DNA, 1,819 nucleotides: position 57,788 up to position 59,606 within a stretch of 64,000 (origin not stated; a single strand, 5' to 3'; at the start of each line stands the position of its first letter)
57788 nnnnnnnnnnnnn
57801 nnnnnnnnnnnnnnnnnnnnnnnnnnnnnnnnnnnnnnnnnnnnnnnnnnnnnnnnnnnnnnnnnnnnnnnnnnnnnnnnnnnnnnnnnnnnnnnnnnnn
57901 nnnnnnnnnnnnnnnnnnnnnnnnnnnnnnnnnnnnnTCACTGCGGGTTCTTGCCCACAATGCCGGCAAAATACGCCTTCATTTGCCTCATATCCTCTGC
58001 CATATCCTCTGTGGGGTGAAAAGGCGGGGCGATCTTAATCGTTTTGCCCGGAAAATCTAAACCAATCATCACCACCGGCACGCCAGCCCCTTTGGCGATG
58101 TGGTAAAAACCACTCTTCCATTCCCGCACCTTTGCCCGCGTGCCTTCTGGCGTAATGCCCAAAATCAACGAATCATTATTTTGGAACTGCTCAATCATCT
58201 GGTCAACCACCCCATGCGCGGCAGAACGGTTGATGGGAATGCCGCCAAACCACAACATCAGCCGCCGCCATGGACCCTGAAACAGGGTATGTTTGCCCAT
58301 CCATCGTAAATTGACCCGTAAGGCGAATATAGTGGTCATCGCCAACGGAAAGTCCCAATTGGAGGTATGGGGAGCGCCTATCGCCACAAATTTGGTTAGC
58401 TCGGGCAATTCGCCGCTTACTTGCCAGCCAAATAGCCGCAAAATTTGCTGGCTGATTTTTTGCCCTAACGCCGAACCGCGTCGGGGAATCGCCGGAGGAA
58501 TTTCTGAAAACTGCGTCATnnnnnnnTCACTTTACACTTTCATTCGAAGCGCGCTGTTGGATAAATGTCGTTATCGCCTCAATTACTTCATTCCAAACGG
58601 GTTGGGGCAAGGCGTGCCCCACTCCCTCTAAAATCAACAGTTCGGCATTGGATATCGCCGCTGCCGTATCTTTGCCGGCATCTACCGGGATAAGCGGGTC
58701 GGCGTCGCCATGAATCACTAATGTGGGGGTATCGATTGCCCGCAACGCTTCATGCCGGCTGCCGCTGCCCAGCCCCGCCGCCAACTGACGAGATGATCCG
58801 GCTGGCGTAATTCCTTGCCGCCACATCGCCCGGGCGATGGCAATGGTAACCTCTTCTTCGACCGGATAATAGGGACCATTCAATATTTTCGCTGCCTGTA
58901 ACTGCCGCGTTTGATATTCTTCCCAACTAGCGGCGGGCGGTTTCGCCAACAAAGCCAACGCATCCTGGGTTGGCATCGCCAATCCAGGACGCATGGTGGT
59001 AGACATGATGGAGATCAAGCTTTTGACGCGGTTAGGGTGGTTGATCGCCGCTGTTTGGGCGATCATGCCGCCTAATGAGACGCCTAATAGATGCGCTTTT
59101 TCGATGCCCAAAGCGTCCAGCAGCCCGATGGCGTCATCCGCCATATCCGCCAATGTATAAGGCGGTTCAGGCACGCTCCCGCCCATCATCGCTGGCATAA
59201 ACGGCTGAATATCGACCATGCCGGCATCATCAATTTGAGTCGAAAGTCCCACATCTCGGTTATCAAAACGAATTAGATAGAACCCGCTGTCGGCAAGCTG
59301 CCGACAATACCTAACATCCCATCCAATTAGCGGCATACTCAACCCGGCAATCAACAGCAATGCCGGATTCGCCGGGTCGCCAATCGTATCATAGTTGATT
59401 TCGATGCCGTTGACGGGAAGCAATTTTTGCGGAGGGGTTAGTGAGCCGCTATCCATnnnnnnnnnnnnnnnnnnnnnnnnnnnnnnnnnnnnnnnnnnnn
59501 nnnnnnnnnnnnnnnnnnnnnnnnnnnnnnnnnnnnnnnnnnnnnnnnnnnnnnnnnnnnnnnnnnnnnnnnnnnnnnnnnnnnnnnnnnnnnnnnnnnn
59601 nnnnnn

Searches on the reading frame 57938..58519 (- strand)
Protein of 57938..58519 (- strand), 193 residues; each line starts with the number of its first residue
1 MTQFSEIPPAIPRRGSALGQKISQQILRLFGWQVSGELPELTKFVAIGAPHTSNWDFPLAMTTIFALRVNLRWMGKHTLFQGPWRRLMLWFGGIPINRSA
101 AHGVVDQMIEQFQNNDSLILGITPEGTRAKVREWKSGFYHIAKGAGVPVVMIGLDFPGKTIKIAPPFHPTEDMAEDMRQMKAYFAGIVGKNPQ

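Call 3: search_protein_families(library=pfam, proteins=[window:57938-58519:-], max_evalue=0.01)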
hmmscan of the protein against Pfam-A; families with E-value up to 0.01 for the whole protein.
window:57938-58519:- (193 aa): 1 family
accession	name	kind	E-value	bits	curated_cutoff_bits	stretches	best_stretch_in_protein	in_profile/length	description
PF01553.26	Acyltransferase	-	1.6e-12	47.8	23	1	49-152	20-129/132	Acyltransferase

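Call 4: search_protein_families(library=ncbifam, proteins=[window:57938-58519:-], max_evalue=0.01)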
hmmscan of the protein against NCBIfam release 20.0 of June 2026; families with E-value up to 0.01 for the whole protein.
window:57938-58519:- (193 aa): 2 families
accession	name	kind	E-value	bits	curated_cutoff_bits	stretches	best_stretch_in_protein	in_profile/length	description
TIGR00530.1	AGP_acyltrn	subfamily_domain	4.2e-12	45.9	102.95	1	45-152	18-127/130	1-acylglycerol-3-phosphate O-acyltransferase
NF011593.0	PRK15018.1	equivalog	2.1e-06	27.7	501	1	48-154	70-179/245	1-acylglycerol-3-phosphate O-acyltransferase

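Call 36: search_solved_structures(query=window:57938-58519:-, max_evalue=0.01)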
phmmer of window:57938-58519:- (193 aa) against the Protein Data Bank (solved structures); distinct sequences matched with E-value up to 0.01: 0.

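Call 50: find_homologous_proteins(query=window:57938-58519:-, max_evalue=1e-10)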
Query window:57938-58519:- (193 aa): 5851 proteins with E <= 1e-10 among 5911 candidates; the best 120 are listed.
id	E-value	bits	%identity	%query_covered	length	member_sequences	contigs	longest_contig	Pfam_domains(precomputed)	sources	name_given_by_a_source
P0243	2.5e-128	444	100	100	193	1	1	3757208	PF01553.27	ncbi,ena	-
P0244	8.2e-97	341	74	98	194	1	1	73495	PF01553.27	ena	-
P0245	4.2e-63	231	54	95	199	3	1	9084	PF01553.27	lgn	-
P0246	1.1e-62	230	54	95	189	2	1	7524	PF01553.27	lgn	-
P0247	1.7e-62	229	52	99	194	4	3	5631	PF01553.27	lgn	-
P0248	5.0e-62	227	50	99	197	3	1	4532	PF01553.27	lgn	-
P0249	1.4e-61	226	50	94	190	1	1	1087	PF01553.27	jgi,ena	-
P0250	1.6e-61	226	50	97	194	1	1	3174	PF01553.27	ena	-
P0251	3.0e-61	225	53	95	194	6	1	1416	PF01553.27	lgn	-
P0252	3.9e-61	225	51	99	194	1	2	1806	PF01553.27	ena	-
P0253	4.9e-61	224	51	99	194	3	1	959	PF01553.27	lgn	-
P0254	6.2e-61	224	53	95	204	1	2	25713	PF01553.27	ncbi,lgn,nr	ncbi:MAG: acyltransferase [Chloroflexi bacterium]|nr:MAG: acyltransferase [Chloroflexota bacterium]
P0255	1.1e-60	223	49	98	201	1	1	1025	PF01553.27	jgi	-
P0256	1.5e-60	223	50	96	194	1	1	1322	PF01553.27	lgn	-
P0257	1.6e-60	222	51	95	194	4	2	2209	PF01553.27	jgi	jgi:1-acyl-sn-glycerol-3-phosphate acyltransferase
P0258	1.6e-60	222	51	99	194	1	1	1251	PF01553.27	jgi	jgi:1-acyl-sn-glycerol-3-phosphate acyltransferase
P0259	3.9e-60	221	52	95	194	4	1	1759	PF01553.27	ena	-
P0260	4.4e-60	221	50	98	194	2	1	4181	PF01553.27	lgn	-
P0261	4.7e-60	221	49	98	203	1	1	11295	PF01553.27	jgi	-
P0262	5.1e-60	221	52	95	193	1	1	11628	PF01553.27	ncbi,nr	ncbi:MAG: acyltransferase [Chloroflexi bacterium]|nr:acyltransferase [Chloroflexota bacterium]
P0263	5.4e-60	221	52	95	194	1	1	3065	PF01553.27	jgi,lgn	jgi:1-acyl-sn-glycerol-3-phosphate acyltransferase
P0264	5.4e-60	221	50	96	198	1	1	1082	PF01553.27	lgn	-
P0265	8.8e-60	220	47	100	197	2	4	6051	PF01553.27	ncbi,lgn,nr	ncbi:MAG: lysophospholipid acyltransferase family protein [Anaerolinea sp.]|nr:lysophospholipid acyl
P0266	1.0e-59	220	49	99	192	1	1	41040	PF01553.27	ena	-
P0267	1.0e-59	220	49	100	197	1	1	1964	PF01553.27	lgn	-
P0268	1.5e-59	219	48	99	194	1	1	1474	PF01553.27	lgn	-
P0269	2.0e-59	219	51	96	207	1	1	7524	PF01553.27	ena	-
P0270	2.2e-59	219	52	95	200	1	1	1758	PF01553.27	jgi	jgi:1-acyl-sn-glycerol-3-phosphate acyltransferase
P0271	2.3e-59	219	52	95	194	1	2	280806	PF01553.27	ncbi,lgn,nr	ncbi:MAG: lysophospholipid acyltransferase family protein [Ardenticatenaceae bacterium]|nr:lysophosp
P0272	5.3e-59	218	52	96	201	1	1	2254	PF01553.27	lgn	-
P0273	5.5e-59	218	49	95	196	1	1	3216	PF01553.27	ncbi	-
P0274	5.8e-59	217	51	99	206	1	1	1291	PF01553.27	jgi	jgi:1-acyl-sn-glycerol-3-phosphate acyltransferase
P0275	6.6e-59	217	49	100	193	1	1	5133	PF01553.27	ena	-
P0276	1.2e-58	216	49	100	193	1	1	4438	PF01553.27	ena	-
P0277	1.9e-58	216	51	95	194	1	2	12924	PF01553.27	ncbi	-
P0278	2.3e-58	215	53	87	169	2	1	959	PF01553.27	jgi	jgi:1-acyl-sn-glycerol-3-phosphate acyltransferase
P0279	2.5e-58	215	50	99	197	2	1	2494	PF01553.27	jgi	jgi:1-acyl-sn-glycerol-3-phosphate acyltransferase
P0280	2.6e-58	215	48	99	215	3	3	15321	PF01553.27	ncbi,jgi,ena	-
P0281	4.4e-58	215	51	95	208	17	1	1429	PF01553.27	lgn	-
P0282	5.2e-58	214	52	96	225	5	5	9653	PF01553.27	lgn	-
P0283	5.2e-58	214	47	98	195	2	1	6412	PF01553.27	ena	-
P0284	5.7e-58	214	51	95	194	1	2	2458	PF01553.27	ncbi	-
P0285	7.1e-58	214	48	95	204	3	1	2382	PF01553.27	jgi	jgi:1-acyl-sn-glycerol-3-phosphate acyltransferase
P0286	7.3e-58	214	52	91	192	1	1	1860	PF01553.27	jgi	-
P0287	7.8e-58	214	49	99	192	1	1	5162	PF01553.27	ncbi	-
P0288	8.8e-58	214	52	95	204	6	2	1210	PF01553.27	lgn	-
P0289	8.8e-58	214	47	98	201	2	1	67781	PF01553.27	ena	-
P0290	9.5e-58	213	50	97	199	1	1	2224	PF01553.27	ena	-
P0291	9.7e-58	213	50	95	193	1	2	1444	PF01553.27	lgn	-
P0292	1.3e-57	213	50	95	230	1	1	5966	PF01553.27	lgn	-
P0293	1.8e-57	213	51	95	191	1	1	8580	PF01553.27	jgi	jgi:1-acyl-sn-glycerol-3-phosphate acyltransferase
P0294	1.9e-57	212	52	95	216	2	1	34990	PF01553.27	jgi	jgi:1-acyl-sn-glycerol-3-phosphate acyltransferase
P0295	2.1e-57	212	48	95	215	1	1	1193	PF01553.27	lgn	-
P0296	2.7e-57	212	50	95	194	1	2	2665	PF01553.27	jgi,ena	jgi:1-acyl-sn-glycerol-3-phosphate acyltransferase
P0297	2.9e-57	212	49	96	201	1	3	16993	PF01553.27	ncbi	-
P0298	3.6e-57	212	46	96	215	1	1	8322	PF01553.27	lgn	-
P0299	3.7e-57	212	50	97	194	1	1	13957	PF01553.27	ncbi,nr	ncbi:MAG TPA: lysophospholipid acyltransferase family protein [Usitatibacteraceae bacterium]|nr:lyso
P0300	4.0e-57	211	51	95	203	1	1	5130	PF01553.27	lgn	-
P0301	4.4e-57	211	46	100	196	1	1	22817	PF01553.27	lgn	-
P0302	5.1e-57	211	50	100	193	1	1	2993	PF01553.27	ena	-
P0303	5.9e-57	211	49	95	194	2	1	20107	PF01553.27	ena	-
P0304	6.9e-57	211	50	95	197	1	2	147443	PF01553.27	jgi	jgi:1-acyl-sn-glycerol-3-phosphate acyltransferase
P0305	7.1e-57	211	49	97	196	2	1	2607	PF01553.27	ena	-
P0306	8.6e-57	210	51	95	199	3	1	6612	PF01553.27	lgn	-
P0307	9.0e-57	210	50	95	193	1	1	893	PF01553.27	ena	-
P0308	1.1e-56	210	50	99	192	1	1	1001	PF01553.27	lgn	-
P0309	1.1e-56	210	49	95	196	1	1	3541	PF01553.27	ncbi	-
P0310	1.3e-56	210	49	95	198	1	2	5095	PF01553.27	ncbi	-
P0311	1.5e-56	210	48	99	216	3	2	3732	PF01553.27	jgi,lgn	-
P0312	1.6e-56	209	46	98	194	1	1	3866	PF01553.27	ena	-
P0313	1.6e-56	209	49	95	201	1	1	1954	PF01553.27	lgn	-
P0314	1.7e-56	209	46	95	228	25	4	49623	PF01553.27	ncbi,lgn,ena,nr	ncbi:MAG: lysophospholipid acyltransferase family protein [Calditrichaeota bacterium]|nr:lysophospho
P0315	1.9e-56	209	49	96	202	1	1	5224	PF01553.27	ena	-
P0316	2.3e-56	209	49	99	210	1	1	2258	PF01553.27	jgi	jgi:1-acyl-sn-glycerol-3-phosphate acyltransferase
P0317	2.5e-56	209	49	98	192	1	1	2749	PF01553.27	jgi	jgi:1-acyl-sn-glycerol-3-phosphate acyltransferase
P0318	2.7e-56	209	49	99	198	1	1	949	PF01553.27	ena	-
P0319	2.8e-56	209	49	96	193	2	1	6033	PF01553.27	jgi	jgi:1-acyl-sn-glycerol-3-phosphate acyltransferase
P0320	2.8e-56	209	50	97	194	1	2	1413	PF01553.27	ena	-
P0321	3.5e-56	208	49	97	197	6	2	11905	PF01553.27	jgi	jgi:1-acyl-sn-glycerol-3-phosphate acyltransferase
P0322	3.9e-56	208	50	95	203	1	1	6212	PF01553.27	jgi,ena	-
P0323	4.6e-56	208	48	94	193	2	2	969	PF01553.27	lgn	-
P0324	5.0e-56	208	51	95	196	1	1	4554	PF01553.27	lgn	-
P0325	5.5e-56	208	51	87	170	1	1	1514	PF01553.27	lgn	-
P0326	5.5e-56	208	45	97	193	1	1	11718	PF01553.27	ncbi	-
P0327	6.3e-56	208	49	94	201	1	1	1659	PF01553.27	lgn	-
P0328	6.4e-56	207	52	88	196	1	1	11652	PF01553.27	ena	-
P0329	6.5e-56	207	46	96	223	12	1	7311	PF01553.27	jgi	jgi:1-acyl-sn-glycerol-3-phosphate acyltransferase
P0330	7.2e-56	207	47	98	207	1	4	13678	PF01553.27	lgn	-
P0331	7.3e-56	207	51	97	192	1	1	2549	PF01553.27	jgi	jgi:1-acyl-sn-glycerol-3-phosphate acyltransferase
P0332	9.6e-56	207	48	97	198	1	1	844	PF01553.27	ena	-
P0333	1.1e-55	207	46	98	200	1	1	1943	PF01553.27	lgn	-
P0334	1.2e-55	207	48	96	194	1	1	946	PF01553.27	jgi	jgi:1-acyl-sn-glycerol-3-phosphate acyltransferase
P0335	1.2e-55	207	48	99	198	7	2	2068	PF01553.27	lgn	-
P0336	1.2e-55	207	49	95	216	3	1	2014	PF01553.27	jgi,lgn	-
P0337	1.6e-55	206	46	97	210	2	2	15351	PF01553.27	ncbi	-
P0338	1.7e-55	206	55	87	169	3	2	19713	PF01553.27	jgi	jgi:1-acyl-sn-glycerol-3-phosphate acyltransferase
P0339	1.8e-55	206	48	100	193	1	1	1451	PF01553.27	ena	-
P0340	1.8e-55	206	47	95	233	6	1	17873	PF01553.27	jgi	jgi:1-acyl-sn-glycerol-3-phosphate acyltransferase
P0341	2.0e-55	206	51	92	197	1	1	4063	PF01553.27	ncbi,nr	ncbi:MAG TPA: lysophospholipid acyltransferase family protein [Anaerolineales bacterium]|nr:lysophos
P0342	2.0e-55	206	47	98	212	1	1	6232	PF01553.27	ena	-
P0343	2.1e-55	206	49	97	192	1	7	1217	PF01553.27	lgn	-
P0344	2.7e-55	205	47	100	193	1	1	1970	PF01553.27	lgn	-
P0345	2.9e-55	205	47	99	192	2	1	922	PF01553.27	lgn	-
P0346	3.5e-55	205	47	98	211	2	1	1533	PF01553.27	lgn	-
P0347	3.6e-55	205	50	95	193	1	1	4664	PF01553.27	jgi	jgi:1-acyl-sn-glycerol-3-phosphate acyltransferase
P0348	3.6e-55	205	47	97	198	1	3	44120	PF01553.27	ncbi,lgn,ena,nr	ncbi:MAG: lysophospholipid acyltransferase family protein [Anaerolineales bacterium]|nr:lysophosphol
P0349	4.1e-55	205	50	94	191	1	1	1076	PF01553.27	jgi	jgi:1-acyl-sn-glycerol-3-phosphate acyltransferase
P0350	4.2e-55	205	46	97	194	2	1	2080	PF01553.27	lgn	-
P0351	4.2e-55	205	49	95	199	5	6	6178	PF01553.27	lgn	-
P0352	4.6e-55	205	47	94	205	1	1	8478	PF01553.27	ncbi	-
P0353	5.0e-55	205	52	92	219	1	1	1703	PF01553.27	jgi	jgi:1-acyl-sn-glycerol-3-phosphate acyltransferase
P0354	5.9e-55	204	48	97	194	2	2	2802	PF01553.27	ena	-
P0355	6.3e-55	204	50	95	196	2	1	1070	PF01553.27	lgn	-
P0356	7.0e-55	204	48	97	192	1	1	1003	PF01553.27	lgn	-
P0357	7.3e-55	204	52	92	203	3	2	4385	PF01553.27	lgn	-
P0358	7.4e-55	204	45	100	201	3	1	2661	PF01553.27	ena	-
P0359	7.9e-55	204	47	95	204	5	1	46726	PF01553.27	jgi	-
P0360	8.2e-55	204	47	97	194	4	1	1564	PF01553.27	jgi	jgi:1-acyl-sn-glycerol-3-phosphate acyltransferase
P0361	8.8e-55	204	45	96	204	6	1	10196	PF01553.27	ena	-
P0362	8.8e-55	204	49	97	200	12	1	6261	PF01553.27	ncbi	-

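Call 51: find_encoding_contigs(protein=P0254, flank=6000, max_places=1)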
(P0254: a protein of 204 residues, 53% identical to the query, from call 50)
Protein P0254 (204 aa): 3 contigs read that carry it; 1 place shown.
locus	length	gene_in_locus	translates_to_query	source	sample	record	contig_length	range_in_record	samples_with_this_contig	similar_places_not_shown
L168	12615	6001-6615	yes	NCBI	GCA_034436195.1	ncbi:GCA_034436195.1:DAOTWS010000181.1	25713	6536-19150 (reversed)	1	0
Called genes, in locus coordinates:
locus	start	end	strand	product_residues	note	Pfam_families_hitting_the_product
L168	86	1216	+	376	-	-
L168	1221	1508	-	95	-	PF07876:Dabb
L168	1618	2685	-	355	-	-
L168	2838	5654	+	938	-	PF02739:5_3_exonuc_N, PF01367:5_3_exonuc, PF01612:DNA_pol_A_exo1, PF22619:DNA_polI_exo1 (weak), PF00476:DNA_pol_A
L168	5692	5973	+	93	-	PF22278:DUF6958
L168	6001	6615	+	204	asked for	PF01553:Acyltransferase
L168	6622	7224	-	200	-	-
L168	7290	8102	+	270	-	PF00378:ECH_1, PF16113:ECH_2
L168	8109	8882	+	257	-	PF13489:Methyltransf_23, PF13847:Methyltransf_31, PF08241:Methyltransf_11, PF08242:Methyltransf_12, PF13649:Methyltransf_25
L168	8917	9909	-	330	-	PF01569:PAP2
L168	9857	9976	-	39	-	-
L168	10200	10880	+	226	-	PF00072:Response_reg, PF00486:Trans_reg_C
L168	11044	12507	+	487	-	PF00672:HAMP, PF00512:HisKA, PF02518:HATPase_c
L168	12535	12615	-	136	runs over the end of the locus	PF04024:PspC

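Call 52: find_encoding_contigs(protein=P0271, flank=6000, max_places=1)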
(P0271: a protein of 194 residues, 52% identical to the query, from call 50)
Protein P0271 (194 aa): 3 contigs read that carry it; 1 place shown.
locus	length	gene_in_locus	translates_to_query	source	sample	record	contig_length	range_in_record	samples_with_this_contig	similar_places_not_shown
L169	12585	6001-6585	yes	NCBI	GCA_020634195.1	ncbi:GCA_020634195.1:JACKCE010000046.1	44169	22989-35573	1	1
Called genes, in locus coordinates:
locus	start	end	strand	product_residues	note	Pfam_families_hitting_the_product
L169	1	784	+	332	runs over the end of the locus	PF08240:ADH_N, PF00107:ADH_zinc_N, PF13602:ADH_zinc_N_2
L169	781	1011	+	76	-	-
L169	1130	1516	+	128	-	PF08818:DUF1801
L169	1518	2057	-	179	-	PF22564:HAAS (weak)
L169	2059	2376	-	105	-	PF03551:PadR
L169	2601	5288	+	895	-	PF00512:HisKA, PF02518:HATPase_c, PF00072:Response_reg, PF01627:Hpt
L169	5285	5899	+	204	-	PF00072:Response_reg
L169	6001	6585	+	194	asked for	PF01553:Acyltransferase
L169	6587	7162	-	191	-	-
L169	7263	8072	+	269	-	PF00378:ECH_1, PF16113:ECH_2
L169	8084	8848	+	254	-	PF13489:Methyltransf_23, PF13847:Methyltransf_31, PF08241:Methyltransf_11, PF08242:Methyltransf_12, PF13649:Methyltransf_25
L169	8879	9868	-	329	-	PF01569:PAP2, PF14378:PAP2_3 (weak)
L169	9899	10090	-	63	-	-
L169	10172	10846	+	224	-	PF00072:Response_reg, PF00486:Trans_reg_C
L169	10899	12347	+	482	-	PF00672:HAMP, PF00512:HisKA, PF02518:HATPase_c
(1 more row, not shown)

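Call 84: search_protein_families(library=padloc, proteins=[window:57938-58519:-], max_evalue=0.001)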
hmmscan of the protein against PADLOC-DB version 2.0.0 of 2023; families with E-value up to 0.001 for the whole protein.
window:57938-58519:- (193 aa): 0 families

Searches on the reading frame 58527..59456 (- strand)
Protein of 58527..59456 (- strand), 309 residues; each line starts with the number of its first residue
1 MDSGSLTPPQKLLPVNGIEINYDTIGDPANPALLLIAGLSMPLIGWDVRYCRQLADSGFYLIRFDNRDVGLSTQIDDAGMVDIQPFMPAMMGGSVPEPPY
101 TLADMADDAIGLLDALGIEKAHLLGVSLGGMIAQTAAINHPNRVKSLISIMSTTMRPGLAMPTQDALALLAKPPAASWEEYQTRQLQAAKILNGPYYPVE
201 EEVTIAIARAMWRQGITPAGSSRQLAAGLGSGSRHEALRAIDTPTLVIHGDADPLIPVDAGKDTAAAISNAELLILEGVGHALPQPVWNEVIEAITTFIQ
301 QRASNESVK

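Call 3: search_protein_families(library=pfam, proteins=[window:58527-59456:-], max_evalue=0.01)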
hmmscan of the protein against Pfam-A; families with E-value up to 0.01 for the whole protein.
window:58527-59456:- (309 aa): 9 families
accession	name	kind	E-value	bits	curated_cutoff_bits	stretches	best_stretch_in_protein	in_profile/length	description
PF00561.26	Abhydrolase_1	-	1.3e-25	90.9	25.8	1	31-282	1-239/245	alpha/beta hydrolase fold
PF12697.13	Abhydrolase_6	-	1.9e-15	58.6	26.3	1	34-285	2-207/217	Alpha/beta hydrolase family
PF12146.15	Hydrolase_4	-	1e-12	48.4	27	1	50-283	23-234/239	Serine aminopeptidase, S33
PF08386.16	Abhydrolase_4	-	6.3e-05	23.5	21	1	235-299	27-91/103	TAP-like protein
PF02230.22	Abhydrolase_2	-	0.00035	20.9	23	1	238-300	152-214/217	Phospholipase/Carboxylesterase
PF03096.20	Ndr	-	0.00057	19.1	23.3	1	100-158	80-138/283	Ndr family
PF00326.27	Peptidase_S9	-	0.001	19.1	22.6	0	239-301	142-208/213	Prolyl oligopeptidase family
PF00756.26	Esterase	-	0.0039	17.4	22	1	122-187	118-174/251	Putative esterase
PF12695.13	Abhydrolase_5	-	0.0068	16.6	27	0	114-173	51-110/164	Alpha/beta hydrolase family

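Call 4: search_protein_families(library=ncbifam, proteins=[window:58527-59456:-], max_evalue=0.01)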
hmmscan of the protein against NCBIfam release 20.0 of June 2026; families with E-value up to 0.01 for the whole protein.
window:58527-59456:- (309 aa): 37 families (the best 25 are shown)
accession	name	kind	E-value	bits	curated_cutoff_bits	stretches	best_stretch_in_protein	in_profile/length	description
NF052610.1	macro_16_ester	equivalog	1.3e-58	198.6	420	2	97-297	72-278/281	alpha/beta fold macrolide esterase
NF053683.1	esterase_mleBRB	exception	2.9e-53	181.3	585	1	11-302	4-279/280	BRB family alpha/beta fold macrolide esterase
NF041759.1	mac_hydro_EstT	equivalog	3e-49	167.7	450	1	11-299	3-277/278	macrolide hydrolase EstT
NF053684.1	esterase_mleBCA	exception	8e-48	163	570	2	10-151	3-126/281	BCA family alpha/beta fold macrolide esterase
NF053693.1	esterase_mleCBF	exception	4.6e-42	144.3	564.5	1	11-297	4-276/279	CBF family alpha/beta fold macrolide esterase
NF033124.1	estX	equivalog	2.8e-34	118.5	600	1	16-296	9-276/280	macrolide esterase EstX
NF051488.1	bifunc_PcaDC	exception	3.7e-26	92.1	390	1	30-304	12-255/375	bifunctional 3-oxoadipate enol-lactonase/4-carboxymuconolactone decarboxylase PcaDC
TIGR02427.1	protocat_pcaD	equivalog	3.5e-25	88.8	255.85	2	94-150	54-110/251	3-oxoadipate enol-lactonase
NF051487.1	bifunc_PcaCD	exception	5.7e-19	68.5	430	1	94-300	213-412/413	bifunctional 4-carboxymuconolactone decarboxylase/3-oxoadipate enol-lactonase PcaCD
TIGR02240.1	PHA_depoly_arom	equivalog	6.8e-19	68.3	250.6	1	87-301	59-265/276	poly(3-hydroxyalkanoate) depolymerase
NF050089.1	i_nPHAscl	equivalog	1.2e-17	63.9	300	2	99-192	64-157/288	intracellular short-chain-length polyhydroxyalkanoate depolymerase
NF011457.0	PRK14875.1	equivalog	1.1e-16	60.8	307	2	100-154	179-233/372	acetoin dehydrogenase dihydrolipoyllysine-residue acetyltransferase subunit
NF058673.1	LipAdnlyCyLipJMY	equivalog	1.6e-14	53.5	800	1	16-281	16-264/449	bifunctional lipase/adenylate cyclase LipJ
TIGR03611.1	RutD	equivalog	3.1e-13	49.7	238.5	1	98-284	59-240/258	pyrimidine utilization protein D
TIGR01738.1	bioH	equivalog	5.3e-13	49.2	206.95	1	101-282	51-228/245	pimeloyl-ACP methyl ester esterase BioH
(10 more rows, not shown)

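Call 35: search_solved_structures(query=window:58527-59456:-, max_evalue=1e-8)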
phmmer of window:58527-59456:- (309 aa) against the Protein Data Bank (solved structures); distinct sequences matched with E-value up to 1e-8: 21.
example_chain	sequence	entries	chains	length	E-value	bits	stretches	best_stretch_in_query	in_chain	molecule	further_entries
8pzg_A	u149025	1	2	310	1.5e-66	228.3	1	10-294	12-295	ORF17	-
11tt_A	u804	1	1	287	1e-41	146.7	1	14-299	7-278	alpha/beta-hydrolase macrolide esterase EstT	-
11tu_A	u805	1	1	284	1.4e-41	146.2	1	10-297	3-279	alpha/beta-hydrolase macrolide esterase EstT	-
11ts_A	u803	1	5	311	1.8e-38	136.1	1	9-299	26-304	alpha/beta-hydrolase macrolide esterase EstT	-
1q0r_A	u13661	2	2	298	3.3e-35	125.3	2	10-151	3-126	aclacinomycin methylesterase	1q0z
11tv_D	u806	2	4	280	3.7e-35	125.2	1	14-295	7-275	alpha/beta-hydrolase macrolide esterase EstX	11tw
8v16_C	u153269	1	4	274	1.4e-26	97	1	95-299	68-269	Esterase 1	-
6eb3_A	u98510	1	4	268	1.5e-26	96.9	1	95-299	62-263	Est1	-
3om8_A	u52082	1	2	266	2.8e-15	59.9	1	93-279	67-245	Probable hydrolase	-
8ynv_A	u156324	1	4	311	3.1e-13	53.2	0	233-282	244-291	poly(3-hydroxybutyrate) depolymerase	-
8ynw_A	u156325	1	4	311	8e-13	51.8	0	233-282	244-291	Poly(3-hydroxybutyrate) depolymerase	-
5cw2_C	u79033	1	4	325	3.9e-12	49.6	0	76-170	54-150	Putative epoxide hydrolase EPHA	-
5egn_A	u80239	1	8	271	8.2e-12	48.5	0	96-164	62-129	Esterase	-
4dgq_A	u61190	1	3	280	2.1e-09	40.6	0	104-300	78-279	Non-heme chloroperoxidase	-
1a8s_A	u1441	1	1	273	2.7e-09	40.3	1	103-286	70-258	CHLOROPEROXIDASE F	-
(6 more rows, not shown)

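Call 84: search_protein_families(library=padloc, proteins=[window:58527-59456:-], max_evalue=0.001)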
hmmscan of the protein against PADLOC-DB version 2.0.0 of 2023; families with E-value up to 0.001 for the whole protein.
window:58527-59456:- (309 aa): 0 families
